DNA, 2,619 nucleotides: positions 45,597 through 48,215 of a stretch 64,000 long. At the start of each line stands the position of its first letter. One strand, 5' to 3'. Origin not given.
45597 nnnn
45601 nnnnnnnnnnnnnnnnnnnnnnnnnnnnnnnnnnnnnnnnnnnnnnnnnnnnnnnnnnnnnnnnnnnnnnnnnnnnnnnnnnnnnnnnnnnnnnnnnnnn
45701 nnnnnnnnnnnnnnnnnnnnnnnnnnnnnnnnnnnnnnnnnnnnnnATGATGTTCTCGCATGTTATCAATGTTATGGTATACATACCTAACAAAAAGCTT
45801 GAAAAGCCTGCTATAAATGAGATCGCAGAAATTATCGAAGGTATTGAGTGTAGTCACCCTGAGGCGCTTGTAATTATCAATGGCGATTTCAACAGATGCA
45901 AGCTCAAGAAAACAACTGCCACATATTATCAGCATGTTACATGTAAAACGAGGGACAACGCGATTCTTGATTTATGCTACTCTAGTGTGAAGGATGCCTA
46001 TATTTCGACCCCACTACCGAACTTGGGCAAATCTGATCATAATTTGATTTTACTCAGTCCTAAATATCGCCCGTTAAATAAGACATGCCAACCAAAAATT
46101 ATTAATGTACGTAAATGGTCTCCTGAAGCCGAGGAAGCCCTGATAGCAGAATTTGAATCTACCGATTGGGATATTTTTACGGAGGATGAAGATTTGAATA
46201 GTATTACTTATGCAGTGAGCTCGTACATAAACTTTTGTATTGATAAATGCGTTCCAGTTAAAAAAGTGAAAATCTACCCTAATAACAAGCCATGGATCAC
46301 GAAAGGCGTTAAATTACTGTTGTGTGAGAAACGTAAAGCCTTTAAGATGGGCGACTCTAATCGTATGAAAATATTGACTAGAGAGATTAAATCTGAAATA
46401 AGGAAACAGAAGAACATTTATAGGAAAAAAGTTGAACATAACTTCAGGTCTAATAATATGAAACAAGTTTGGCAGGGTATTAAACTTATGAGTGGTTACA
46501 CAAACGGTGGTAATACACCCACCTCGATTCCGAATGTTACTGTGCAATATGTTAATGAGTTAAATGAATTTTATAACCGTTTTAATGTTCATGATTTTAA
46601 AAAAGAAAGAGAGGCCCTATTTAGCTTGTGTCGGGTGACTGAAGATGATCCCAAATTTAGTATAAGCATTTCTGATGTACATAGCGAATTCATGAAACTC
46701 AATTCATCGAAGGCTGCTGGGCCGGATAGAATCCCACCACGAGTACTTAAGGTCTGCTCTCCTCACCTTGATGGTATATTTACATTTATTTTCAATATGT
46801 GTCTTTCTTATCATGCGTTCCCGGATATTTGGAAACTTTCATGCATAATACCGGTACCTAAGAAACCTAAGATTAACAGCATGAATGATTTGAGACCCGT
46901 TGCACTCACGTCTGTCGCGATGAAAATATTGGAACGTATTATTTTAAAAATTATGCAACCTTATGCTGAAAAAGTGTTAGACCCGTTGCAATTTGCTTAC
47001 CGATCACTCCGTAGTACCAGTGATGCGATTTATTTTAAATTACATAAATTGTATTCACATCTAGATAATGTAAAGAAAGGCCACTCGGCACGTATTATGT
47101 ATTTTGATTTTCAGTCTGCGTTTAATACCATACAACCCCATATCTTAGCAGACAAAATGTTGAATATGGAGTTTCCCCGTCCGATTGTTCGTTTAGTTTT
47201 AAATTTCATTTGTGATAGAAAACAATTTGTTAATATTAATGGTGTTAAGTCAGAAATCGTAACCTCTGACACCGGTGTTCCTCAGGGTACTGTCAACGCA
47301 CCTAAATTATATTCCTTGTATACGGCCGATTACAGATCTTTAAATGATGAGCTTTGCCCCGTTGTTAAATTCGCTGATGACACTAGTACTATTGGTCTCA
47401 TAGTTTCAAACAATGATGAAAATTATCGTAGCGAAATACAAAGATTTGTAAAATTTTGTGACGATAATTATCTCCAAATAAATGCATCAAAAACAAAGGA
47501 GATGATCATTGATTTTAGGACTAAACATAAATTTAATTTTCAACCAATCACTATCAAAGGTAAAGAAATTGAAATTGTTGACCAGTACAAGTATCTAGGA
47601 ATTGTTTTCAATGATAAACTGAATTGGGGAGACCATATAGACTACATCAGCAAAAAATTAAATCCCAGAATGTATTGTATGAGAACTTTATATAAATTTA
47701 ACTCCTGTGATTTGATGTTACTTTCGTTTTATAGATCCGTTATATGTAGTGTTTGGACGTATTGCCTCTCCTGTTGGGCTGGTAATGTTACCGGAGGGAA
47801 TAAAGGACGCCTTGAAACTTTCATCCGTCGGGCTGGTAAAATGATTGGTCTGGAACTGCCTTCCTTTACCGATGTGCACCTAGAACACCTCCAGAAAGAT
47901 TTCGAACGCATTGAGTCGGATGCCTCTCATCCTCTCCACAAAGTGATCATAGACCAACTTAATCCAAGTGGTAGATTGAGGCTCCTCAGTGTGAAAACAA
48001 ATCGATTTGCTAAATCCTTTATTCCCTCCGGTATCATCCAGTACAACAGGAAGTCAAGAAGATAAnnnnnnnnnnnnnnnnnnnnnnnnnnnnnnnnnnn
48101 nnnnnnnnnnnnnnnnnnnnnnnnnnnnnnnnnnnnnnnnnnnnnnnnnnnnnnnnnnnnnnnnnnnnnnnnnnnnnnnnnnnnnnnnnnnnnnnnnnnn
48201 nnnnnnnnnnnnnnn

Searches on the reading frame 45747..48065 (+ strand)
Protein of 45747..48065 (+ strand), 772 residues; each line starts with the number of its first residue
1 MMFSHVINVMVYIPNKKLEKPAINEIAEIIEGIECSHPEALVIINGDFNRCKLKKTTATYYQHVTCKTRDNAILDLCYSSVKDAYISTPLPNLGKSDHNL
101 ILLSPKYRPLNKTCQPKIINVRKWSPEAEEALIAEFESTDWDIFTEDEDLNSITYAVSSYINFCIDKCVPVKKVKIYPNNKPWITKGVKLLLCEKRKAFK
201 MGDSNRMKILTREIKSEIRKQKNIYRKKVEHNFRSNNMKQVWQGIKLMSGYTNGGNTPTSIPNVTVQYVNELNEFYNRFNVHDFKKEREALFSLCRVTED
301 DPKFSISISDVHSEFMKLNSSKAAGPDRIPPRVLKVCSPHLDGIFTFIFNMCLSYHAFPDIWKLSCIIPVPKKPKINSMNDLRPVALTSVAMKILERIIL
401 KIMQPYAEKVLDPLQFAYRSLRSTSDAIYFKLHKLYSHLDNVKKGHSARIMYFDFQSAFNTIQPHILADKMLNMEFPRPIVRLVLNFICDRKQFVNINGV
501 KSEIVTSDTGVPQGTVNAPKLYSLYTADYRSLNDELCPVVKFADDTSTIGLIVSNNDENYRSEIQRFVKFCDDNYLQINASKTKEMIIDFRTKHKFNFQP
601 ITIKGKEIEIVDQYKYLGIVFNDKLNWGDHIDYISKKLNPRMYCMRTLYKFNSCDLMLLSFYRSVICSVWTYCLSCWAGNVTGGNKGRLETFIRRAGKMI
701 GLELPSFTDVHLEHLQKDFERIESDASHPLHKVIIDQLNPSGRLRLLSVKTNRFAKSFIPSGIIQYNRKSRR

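Call 13: find_encoding_contigs(protein=window:45747-48065:+, flank=3000, max_places=4)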
Protein window:45747-48065:+ (772 aa): no gene with exactly this product is on record in the collection.

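Call 15: find_homologous_proteins(query=window:45747-48062:+, max_evalue=1e-20)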
Query window:45747-48062:+ (772 aa): 649 proteins with E <= 1e-20 among 5492 candidates; the best 120 are listed.
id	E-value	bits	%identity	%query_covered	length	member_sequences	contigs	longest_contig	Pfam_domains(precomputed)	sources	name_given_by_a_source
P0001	3.7e-295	999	81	58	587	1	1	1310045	-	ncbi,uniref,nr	ncbi:uncharacterized protein LOC117114163 [Anneissia japonica]|uniref:uncharacterized protein LOC117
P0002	1.3e-249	849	49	99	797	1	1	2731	PF00078.33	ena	-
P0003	2.4e-246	838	48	99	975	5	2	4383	PF00078.33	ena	-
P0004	8.7e-239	813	47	100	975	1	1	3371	PF00078.33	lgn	-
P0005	1.6e-238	812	48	98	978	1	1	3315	PF00078.33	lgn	-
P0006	8.3e-237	806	47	99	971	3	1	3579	PF00078.33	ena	-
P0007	3.5e-235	801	48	99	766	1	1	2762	PF00078.33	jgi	jgi:hypothetical protein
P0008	7.6e-234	796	47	100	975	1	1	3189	PF00078.33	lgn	-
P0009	6.7e-231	787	48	96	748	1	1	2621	PF00078.33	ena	-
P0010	2.7e-228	778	47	96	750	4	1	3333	PF00078.33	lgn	-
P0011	6.4e-225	767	49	93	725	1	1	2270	PF00078.33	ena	-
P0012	2.0e-222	759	45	100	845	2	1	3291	PF00078.33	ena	-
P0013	7.3e-213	727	47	95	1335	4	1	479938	PF00078.33,PF17820.8,PF00595.30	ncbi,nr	ncbi:Patj [Nymphon striatum]|nr:Patj [Nymphon striatum]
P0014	6.1e-212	724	44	100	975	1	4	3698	PF00078.33,PF09004.16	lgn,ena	-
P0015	8.9e-211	720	47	91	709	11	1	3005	PF00078.33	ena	-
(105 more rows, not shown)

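Call 20: find_encoding_contigs(protein=P0001, flank=10000, max_places=3)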
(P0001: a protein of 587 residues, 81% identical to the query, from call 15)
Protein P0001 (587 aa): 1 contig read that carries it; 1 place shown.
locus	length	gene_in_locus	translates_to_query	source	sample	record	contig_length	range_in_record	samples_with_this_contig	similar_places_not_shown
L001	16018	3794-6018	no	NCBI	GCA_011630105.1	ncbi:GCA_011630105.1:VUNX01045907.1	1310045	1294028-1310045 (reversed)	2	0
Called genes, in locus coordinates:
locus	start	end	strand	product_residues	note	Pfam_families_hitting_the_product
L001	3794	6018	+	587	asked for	-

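Call 39: search_protein_families(library=pfam, proteins=[window:45747-48062:+], max_evalue=0.01)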
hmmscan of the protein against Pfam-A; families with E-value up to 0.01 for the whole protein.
window:45747-48062:+ (772 aa): 2 families
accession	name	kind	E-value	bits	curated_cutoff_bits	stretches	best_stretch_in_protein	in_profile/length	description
PF00078.32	RVT_1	-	2.5e-29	102.9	29.6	1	371-620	2-204/205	Reverse transcriptase (RNA-dependent DNA polymerase)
PF09004.15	ALKBH8_N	-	0.0047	17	21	0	628-666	2-40/42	Alkylated DNA repair protein alkB homolog 8, N-terminal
